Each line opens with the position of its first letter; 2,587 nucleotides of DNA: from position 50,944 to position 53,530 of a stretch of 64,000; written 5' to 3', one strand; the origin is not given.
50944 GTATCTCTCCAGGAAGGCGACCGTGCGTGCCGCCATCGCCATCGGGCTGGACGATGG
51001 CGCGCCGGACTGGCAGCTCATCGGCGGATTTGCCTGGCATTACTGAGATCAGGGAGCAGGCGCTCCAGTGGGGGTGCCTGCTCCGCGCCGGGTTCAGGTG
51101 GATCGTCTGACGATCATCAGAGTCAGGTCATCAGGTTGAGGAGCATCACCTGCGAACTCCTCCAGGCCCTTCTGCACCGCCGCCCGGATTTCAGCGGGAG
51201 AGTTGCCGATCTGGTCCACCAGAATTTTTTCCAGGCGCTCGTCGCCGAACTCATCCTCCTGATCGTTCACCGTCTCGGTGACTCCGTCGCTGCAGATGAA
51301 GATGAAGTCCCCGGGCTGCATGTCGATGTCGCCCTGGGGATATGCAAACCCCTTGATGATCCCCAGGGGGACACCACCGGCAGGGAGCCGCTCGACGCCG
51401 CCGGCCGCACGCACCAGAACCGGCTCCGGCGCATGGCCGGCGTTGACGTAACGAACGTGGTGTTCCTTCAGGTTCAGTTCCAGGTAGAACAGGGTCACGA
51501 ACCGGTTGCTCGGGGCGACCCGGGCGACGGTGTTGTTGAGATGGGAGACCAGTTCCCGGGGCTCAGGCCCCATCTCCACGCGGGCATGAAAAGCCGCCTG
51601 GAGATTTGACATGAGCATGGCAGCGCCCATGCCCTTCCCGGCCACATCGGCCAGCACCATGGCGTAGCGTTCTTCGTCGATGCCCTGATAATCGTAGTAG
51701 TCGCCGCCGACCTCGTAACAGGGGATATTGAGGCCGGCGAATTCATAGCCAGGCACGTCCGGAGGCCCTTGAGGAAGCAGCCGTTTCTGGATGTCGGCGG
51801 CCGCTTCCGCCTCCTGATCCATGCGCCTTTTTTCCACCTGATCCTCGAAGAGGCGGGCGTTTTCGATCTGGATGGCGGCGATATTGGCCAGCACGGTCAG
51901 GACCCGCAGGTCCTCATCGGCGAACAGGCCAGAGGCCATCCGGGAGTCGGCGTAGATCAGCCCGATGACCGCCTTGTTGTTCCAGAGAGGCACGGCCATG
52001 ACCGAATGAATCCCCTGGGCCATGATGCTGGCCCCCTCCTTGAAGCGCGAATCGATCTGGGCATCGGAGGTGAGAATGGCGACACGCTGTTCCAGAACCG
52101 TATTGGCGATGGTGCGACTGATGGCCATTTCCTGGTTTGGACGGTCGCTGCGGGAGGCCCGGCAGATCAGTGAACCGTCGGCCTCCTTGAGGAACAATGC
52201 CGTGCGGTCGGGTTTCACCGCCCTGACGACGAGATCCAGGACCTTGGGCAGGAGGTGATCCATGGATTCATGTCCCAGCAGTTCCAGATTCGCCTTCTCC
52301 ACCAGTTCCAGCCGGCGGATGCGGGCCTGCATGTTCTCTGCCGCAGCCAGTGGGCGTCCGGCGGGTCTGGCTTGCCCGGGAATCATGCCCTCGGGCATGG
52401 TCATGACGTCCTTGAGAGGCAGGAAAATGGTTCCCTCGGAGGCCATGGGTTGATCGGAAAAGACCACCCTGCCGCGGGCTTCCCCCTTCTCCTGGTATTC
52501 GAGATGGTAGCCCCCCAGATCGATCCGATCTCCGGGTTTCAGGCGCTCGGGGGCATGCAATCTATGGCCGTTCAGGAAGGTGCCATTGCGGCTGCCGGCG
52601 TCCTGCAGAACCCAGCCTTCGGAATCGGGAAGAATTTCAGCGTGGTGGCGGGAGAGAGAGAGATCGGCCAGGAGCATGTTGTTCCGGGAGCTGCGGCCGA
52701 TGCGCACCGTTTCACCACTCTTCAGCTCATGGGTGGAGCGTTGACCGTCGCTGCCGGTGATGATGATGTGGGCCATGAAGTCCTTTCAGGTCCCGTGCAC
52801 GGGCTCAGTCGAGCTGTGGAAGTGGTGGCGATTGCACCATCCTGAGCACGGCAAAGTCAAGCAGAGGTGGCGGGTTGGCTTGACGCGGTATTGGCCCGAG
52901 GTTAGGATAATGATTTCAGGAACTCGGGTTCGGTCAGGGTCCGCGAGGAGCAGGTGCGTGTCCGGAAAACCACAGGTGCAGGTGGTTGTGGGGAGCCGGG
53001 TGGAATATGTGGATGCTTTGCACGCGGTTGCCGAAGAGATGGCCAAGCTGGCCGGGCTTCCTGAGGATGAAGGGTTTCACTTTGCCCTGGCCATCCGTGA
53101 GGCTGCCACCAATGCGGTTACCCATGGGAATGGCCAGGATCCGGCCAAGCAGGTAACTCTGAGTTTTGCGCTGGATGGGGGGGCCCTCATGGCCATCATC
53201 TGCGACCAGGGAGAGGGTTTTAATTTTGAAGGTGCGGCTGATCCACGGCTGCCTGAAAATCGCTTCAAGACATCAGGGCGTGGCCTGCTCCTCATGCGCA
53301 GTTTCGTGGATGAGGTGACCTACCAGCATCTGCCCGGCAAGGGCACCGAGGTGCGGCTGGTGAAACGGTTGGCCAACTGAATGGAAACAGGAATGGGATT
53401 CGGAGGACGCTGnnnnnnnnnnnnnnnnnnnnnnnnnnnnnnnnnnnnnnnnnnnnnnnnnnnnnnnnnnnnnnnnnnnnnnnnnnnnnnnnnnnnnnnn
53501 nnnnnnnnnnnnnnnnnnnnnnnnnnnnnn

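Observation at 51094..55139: FHA-GAF-PP2C phosphatase with RsbW-like kinase and STAS antagonist but no sigma factor, next to a large orphan secreted protein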

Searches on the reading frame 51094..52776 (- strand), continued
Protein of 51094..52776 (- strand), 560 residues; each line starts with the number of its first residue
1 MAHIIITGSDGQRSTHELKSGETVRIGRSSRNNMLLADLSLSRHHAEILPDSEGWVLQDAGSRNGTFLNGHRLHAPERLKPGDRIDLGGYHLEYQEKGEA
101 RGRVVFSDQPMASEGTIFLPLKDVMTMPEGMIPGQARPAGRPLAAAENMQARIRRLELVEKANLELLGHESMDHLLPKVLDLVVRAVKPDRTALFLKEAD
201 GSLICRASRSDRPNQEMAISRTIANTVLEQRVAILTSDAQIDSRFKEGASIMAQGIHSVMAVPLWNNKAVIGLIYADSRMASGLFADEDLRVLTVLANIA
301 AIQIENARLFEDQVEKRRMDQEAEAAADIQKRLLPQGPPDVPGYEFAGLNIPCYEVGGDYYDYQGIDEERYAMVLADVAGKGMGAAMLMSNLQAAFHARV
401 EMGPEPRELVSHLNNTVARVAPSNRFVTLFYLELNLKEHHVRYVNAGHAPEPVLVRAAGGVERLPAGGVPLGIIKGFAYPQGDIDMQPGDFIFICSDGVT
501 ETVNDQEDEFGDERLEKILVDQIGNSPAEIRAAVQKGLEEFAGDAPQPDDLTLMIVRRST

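Call 30: find_encoding_contigs(protein=P0063, flank=8000, max_places=1)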
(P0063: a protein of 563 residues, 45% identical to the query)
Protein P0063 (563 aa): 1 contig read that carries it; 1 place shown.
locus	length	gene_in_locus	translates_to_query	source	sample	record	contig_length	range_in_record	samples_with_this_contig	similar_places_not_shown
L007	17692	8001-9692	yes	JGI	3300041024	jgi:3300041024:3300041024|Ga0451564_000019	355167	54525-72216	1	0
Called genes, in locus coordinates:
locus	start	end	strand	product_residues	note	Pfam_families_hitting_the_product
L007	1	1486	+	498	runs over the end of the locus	PF01370:Epimerase, PF05368:NmrA, PF13460:NAD_binding_10, PF11066:DUF2867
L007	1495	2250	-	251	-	PF00106:adh_short, PF01370:Epimerase (weak), PF08659:KR, PF13460:NAD_binding_10 (weak), PF13561:adh_short_C2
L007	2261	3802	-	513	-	PF00501:AMP-binding, PF13193:AMP-binding_C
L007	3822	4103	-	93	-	-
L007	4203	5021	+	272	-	PF13489:Methyltransf_23 (weak), PF08241:Methyltransf_11, PF08242:Methyltransf_12, PF13649:Methyltransf_25, PF13847:Methyltransf_31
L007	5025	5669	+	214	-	PF00583:Acetyltransf_1 (weak)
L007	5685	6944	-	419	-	PF04542:Sigma70_r2, PF08281:Sigma70_r4_2, PF20239:DUF6596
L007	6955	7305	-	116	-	PF03795:YCII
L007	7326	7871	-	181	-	-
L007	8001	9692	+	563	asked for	PF16697:Yop-YscD_cpl, PF00498:FHA, PF01590:GAF, PF13185:GAF_2, PF13492:GAF_3, PF07228:SpoIIE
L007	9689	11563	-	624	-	PF07973:tRNA_SAD, PF00587:tRNA-synt_2b, PF03129:HGTP_anticodon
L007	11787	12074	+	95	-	-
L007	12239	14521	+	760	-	PF02128:Peptidase_M36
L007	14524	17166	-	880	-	PF00069:Pkinase, PF07714:PK_Tyr_Ser-Thr, PF26549:Tricorn_N, PF26550:Tricorn_2nd, PF07676:PD40, PF26549:Tricorn_N, PF26549:Tricorn_N, PF26549:Tricorn_N, +11 more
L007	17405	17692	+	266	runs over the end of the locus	PF13676:TIR_2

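Call 33: find_related_loci(query=A2, collection=genome_contigs, flank=6000)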
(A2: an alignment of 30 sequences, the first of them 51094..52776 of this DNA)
Query A2 (560 aa) in genome_contigs; peptide patterns used: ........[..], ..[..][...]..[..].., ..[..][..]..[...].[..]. (x = any residue, [..] = any of these).
600 stretches matched a pattern (row limit reached: there are more); 595 encode a relative of the query (tblastn E <= 1e-3); the best 80 are kept; 80 distinct loci.
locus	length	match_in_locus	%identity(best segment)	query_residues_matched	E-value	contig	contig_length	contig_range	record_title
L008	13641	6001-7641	44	1-560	4e-152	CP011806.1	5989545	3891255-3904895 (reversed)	Acidobacteria bacterium Mor1, partial sequence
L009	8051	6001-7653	45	1-559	7e-148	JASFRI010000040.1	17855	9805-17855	MAG: Acidobacteriota bacterium isolate D1103M02metaG_Bin_141 D1103M02metaG_FD_scaffold_655_c1, whole genome shotgun sequ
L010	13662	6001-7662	42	1-558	2e-129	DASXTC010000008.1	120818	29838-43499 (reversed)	MAG TPA_asm: Candidatus Polarisedimenticolia bacterium isolate SMAG_U4682 k141_586731, whole genome shotgun sequence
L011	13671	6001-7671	42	4-558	8e-129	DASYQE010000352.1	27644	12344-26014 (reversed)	MAG TPA_asm: Candidatus Polarisedimenticolia bacterium isolate SMAG_U4477 k141_313264, whole genome shotgun sequence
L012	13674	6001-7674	42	4-560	8e-128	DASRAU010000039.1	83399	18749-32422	MAG TPA_asm: Verrucomicrobiia bacterium isolate SMAG_U11126 k141_592650, whole genome shotgun sequence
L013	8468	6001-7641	39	24-558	4e-118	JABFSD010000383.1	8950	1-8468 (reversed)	MAG: Acidobacteria bacterium isolate S-RSF-IL-17 seq_2403, whole genome shotgun sequence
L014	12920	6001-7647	39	26-558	5e-115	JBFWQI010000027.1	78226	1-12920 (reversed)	MAG: Blastocatellales bacterium isolate CA_2019_TPBF_18 NODE_2602_length_78226_cov_9.536486_TPBF, whole genome shotgun s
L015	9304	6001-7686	38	14-558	6e-112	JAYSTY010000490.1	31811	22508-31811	MAG: Blastocatellia bacterium isolate GFS_12554 GFS_12554_489, whole genome shotgun sequence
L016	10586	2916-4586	40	1-559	4e-111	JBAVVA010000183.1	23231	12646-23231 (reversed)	MAG: Candidatus Aminicenantales bacterium isolate MFD01683_ilm_asm_bin15 k127_36928, whole genome shotgun sequence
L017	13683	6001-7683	38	26-558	1e-108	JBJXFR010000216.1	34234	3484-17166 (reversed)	MAG: Blastocatellia bacterium isolate F1F2.bin.427 k127_2545683, whole genome shotgun sequence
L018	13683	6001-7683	37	1-558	4e-108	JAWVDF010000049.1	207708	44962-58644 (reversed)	MAG: Blastocatellia bacterium isolate BP_40 scaffold_4815345, whole genome shotgun sequence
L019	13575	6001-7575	40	22-558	2e-107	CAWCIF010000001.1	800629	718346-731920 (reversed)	MAG: uncultured Acidobacteriaceae bacterium isolate MFD09603.bin.1.55 genome assembly, contig: contig_13223, whole genom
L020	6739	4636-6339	37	26-560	9e-108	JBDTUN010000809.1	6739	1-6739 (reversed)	MAG: Acidobacteriota bacterium isolate cluster3_bin.45 NODE_58977_length_6739_cov_6.564034, whole genome shotgun sequenc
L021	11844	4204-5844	39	26-558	5e-110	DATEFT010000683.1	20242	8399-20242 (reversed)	MAG TPA_asm: Blastocatellia bacterium isolate SMAG_U8766 k141_1524852, whole genome shotgun sequence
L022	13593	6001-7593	38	24-558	2e-103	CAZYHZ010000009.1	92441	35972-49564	MAG TPA_asm: uncultured Acidobacteriota bacterium isolate binchicken_co185_43 genome assembly, contig: NODE_307_length_9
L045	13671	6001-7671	35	1-558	6e-94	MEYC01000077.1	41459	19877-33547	MAG: Candidatus Aminicenantes bacterium RBG_16_66_30 RBG_16_scaffold_355, whole genome shotgun sequence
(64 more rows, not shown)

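Call 51: search_protein_families(library=ncbifam, proteins=[window:51094-52776:-], max_evalue=0.001)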
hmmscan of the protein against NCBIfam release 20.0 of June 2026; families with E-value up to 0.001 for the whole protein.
window:51094-52776:- (560 aa): 11 families
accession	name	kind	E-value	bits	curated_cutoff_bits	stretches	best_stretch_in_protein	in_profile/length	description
NF045505.1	RR_RssB_Pseudo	equivalog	7.6e-18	64.7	700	1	313-558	146-391/394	two-component system response regulator RssB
NF049868.1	FhaB_Rv0019c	equivalog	1.2e-17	64.4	125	1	3-92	68-156/158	FHA domain-containing protein FhaB/FipA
TIGR02865.1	spore_II_E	equivalog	2e-13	49.3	490.8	1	355-557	565-762/764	stage II sporulation protein E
TIGR03354.1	VI_FHA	hypoth_equivalog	1.4e-12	48.1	120.25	1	9-100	12-108/420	type VI secretion system-associated FHA domain protein TagH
NF038263.1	prot_phos_SiaA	equivalog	7.9e-12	44.5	700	1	315-557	407-656/658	biofilm regulation protein phosphatase SiaA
TIGR01817.1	nifA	equivalog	2.3e-10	39.9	528.85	1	167-326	15-177/534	nif-specific transcriptional activator NifA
NF041660.2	oxygluDhInhib_OdhI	equivalog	3.1e-09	36.8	200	1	22-93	56-126/130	oxoglutarate dehydrogenase inhibitor Odhl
NF033760.1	gliding_GltG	equivalog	6.8e-08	31.5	650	1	21-100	23-101/650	adventurous gliding motility protein GltG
NF052573.1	HisKinEspAMyxo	equivalog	1.4e-07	30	1400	1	16-89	41-113/755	serine histidine kinase EspA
NF047786.1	his_kin_MadS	equivalog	3e-05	23.3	500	1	250-332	123-202/434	MadS family sensor histidine kinase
NF038230.1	Regu_Geo_Pelo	equivalog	0.00018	19.5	1200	1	162-324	9-179/935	GPMC system transcriptional regulator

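Call 59: search_protein_families(library=pfam, proteins=[L045:3558-5975:+, L045:8177-9049:+, L045:9-2678:+, L001:8227-9054:+, L009:4257-5093:+, L009:5104-5535:-, L009:5532-5876:-], max_evalue=0.001)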
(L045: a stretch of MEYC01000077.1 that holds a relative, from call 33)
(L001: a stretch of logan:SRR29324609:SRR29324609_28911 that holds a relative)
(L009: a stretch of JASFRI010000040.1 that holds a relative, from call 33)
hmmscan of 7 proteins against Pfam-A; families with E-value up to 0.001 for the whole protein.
L045:3558-5975:+ (805 aa): 0 families

L045:8177-9049:+ (290 aa): 0 families

L045:9-2678:+ (889 aa): 2 families
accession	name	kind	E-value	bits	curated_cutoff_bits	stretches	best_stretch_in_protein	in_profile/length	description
PF13520.12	AA_permease_2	-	5.8e-57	194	27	1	416-852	2-403/427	Amino acid permease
PF00324.27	AA_permease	-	3.2e-41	141.9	24.6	1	420-858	2-422/470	Amino acid permease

L001:8227-9054:+ (275 aa): 0 families

L009:4257-5093:+ (278 aa): 4 families
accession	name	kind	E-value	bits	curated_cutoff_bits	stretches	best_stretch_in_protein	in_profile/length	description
PF04542.20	Sigma70_r2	-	2.9e-18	65.9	24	1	46-113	1-68/71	Sigma-70 region 2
PF04545.22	Sigma70_r4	-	6.4e-16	58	24.1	1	207-256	3-49/50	Sigma-70, region 4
PF00140.25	Sigma70_r1_2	-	1.6e-07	31.6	22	1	11-40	3-32/34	Sigma-70 factor, region 1.2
PF04539.22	Sigma70_r3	-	0.0002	21.8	25.3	0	156-191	41-76/78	Sigma-70 region 3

L009:5104-5535:- (143 aa): 2 families
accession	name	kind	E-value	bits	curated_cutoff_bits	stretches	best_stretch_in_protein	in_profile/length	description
PF13581.12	HATPase_c_2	-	1.6e-21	77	27.4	1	15-138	3-126/127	Histidine kinase-like ATPase domain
PF02518.31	HATPase_c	-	2.2e-07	31.7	26.4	1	45-130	7-98/111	Histidine kinase-, DNA gyrase B-, and HSP90-like ATPase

L009:5532-5876:- (114 aa): 2 families
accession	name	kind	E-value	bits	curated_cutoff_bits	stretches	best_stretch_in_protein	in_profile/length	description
PF13466.11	STAS_2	-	8.8e-15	55.1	29.2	1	15-94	1-79/80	STAS domain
PF01740.26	STAS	-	3.8e-14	52.8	22.6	1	4-107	4-106/106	STAS domain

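Call 60: predict_structure(alignment_id=A2)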
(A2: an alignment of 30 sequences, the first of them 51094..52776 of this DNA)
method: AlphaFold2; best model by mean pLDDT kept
length: 560 residues; sequences in the alignment: 30
mean_pLDDT: 81.4   pTM: 0.54
mean pLDDT of the five models: 81.4, 81.4, 80.6, 80.0, 79.6
residues with pLDDT >= 90: 219; 70-90: 240; 50-70: 47; < 50: 54
segments of 3 or more residues with pLDDT < 50: 98-102, 108-115, 125-146, 238-255
pLDDT, mean of each block of 10 residues (from residue 1): 80 78 90 87 92 90 86 91 84 71 49 50 43 37 51 73 74 83 84 84 79 64 75 65 40 58 83 82 70 84 84 81 85 89 94 81 93 94 90 94 93 93 90 96 96 95 93 92 96 95 92 95 95 95 86 94
secondary structure, 60 per line:
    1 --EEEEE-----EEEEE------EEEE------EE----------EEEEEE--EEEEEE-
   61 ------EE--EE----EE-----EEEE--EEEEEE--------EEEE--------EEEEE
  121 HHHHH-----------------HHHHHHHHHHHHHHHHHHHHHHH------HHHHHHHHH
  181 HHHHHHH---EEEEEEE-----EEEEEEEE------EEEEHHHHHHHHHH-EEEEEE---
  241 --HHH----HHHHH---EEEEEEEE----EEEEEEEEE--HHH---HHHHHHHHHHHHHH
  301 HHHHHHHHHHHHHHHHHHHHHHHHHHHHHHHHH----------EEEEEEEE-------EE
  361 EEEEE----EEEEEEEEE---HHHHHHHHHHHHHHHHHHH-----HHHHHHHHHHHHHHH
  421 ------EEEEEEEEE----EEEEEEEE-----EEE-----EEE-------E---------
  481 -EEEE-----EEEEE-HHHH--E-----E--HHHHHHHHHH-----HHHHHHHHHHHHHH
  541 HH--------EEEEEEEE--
elements in order: E3-7 E13-17 E24-27 E46-51 E54-59 E84-87 E90-95 E104-107 E116-120 H121-125 H143-165 H172-187 E191-197 E203-210 E217-220 H221-230 E232-237 H250-254 E258-265 E270-278 H287-333 E344-351 E359-365 E370-378 H382-400 H406-420 E427-435 E440-447 E453-455 E461-463 E482-485 E491-495 H497-500 H512-521 H527-542 E551-558

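Call 67: search_protein_families(library=padloc, proteins=[window:51094-52776:-], max_evalue=0.001)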
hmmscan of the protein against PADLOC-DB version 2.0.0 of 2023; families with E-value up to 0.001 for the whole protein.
window:51094-52776:- (560 aa): 0 families

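Call 70: fold_search(model_id=the predicted structure, library=pdb)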
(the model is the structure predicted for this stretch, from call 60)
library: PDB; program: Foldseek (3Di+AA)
matches with E <= 10: 1093; with E <= 0.001: 551
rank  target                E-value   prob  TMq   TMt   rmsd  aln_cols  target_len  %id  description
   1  3f7a_B                4.8e-14  1.00  0.37  0.53   6.5       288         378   24  Structure of Orthorhombic crystal form of Pseudomonas aeruginosa RssB (released 2009-11-24)
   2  3f79_B                5.3e-14  1.00  0.35  0.80   4.4       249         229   24  Structure of pseudo-centered cell crystal form of the C-terminal phosphatase domain of P. aeruginosa RssB (released 2009-11-24)
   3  3es2_A                5.9e-14  1.00  0.31  0.74   7.5       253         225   22  Structure of the C-terminal phosphatase domain of P. aeruginonsa RssB (released 2009-10-20)
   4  5ucg_B                6.6e-14  1.00  0.35  0.56  32.4       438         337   12  Structure of the PP2C Phosphatase Domain and a Fragment of the Regulatory Domain of the Cell Fate Determinant SpoIIE f (released 2017-05-31)
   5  3eq2_B                7.8e-14  1.00  0.35  0.52   7.0       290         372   25  Structure of Hexagonal Crystal form of Pseudomonas aeruginosa RssB (released 2009-10-20)
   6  3eq2_A                9.8e-14  1.00  0.36  0.53   5.7       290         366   23  Structure of Hexagonal Crystal form of Pseudomonas aeruginosa RssB (released 2009-10-20)
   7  3f79_F                1.1e-13  1.00  0.32  0.74   7.3       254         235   25  Structure of pseudo-centered cell crystal form of the C-terminal phosphatase domain of P. aeruginosa RssB (released 2009-11-24)
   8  3f79_C                1.7e-13  1.00  0.35  0.80   4.3       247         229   23  Structure of pseudo-centered cell crystal form of the C-terminal phosphatase domain of P. aeruginosa RssB (released 2009-11-24)
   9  3f79_E                3.5e-13  1.00  0.32  0.72   5.6       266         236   22  Structure of pseudo-centered cell crystal form of the C-terminal phosphatase domain of P. aeruginosa RssB (released 2009-11-24)
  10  3ke6_B                4.6e-13  1.00  0.35  0.55   3.2       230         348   25  The crystal structure of the RsbU and RsbW domains of Rv1364c from Mycobacterium tuberculosis (released 2010-11-10)
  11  3ke6_A                4.9e-13  1.00  0.35  0.55   2.9       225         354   25  The crystal structure of the RsbU and RsbW domains of Rv1364c from Mycobacterium tuberculosis (released 2010-11-10)
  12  3f79_D                4.9e-13  1.00  0.36  0.81   4.1       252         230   23  Structure of pseudo-centered cell crystal form of the C-terminal phosphatase domain of P. aeruginosa RssB (released 2009-11-24)
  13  5ucg_A                6.8e-13  1.00  0.35  0.55  24.5       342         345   15  Structure of the PP2C Phosphatase Domain and a Fragment of the Regulatory Domain of the Cell Fate Determinant SpoIIE f (released 2017-05-31)
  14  6k4e_A                7.6e-13  1.00  0.39  0.84   2.9       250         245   20  SiaA-PP2C domain of Pseudomonas aeruginosa (released 2019-06-26)
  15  5ucg_D                7.6e-13  1.00  0.34  0.55   3.2       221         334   19  Structure of the PP2C Phosphatase Domain and a Fragment of the Regulatory Domain of the Cell Fate Determinant SpoIIE f (released 2017-05-31)
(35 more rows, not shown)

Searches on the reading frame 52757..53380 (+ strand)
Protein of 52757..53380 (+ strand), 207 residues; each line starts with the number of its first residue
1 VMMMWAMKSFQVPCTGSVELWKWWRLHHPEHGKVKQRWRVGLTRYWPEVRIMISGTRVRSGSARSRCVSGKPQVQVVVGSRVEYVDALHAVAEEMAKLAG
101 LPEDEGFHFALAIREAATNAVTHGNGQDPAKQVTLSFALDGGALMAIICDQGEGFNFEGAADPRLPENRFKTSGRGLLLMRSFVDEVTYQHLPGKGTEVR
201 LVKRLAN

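Call 3: search_protein_families(library=pfam, proteins=[window:52757-53380:+], max_evalue=0.01)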
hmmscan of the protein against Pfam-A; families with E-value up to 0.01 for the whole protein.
window:52757-53380:+ (207 aa): 2 families
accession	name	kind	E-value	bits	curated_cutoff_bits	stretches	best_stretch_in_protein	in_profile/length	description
PF13581.12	HATPase_c_2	-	4.8e-27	94.9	27.4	1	80-203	3-127/127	Histidine kinase-like ATPase domain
PF02518.31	HATPase_c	-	3.8e-07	31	26.4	1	110-204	7-108/111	Histidine kinase-, DNA gyrase B-, and HSP90-like ATPase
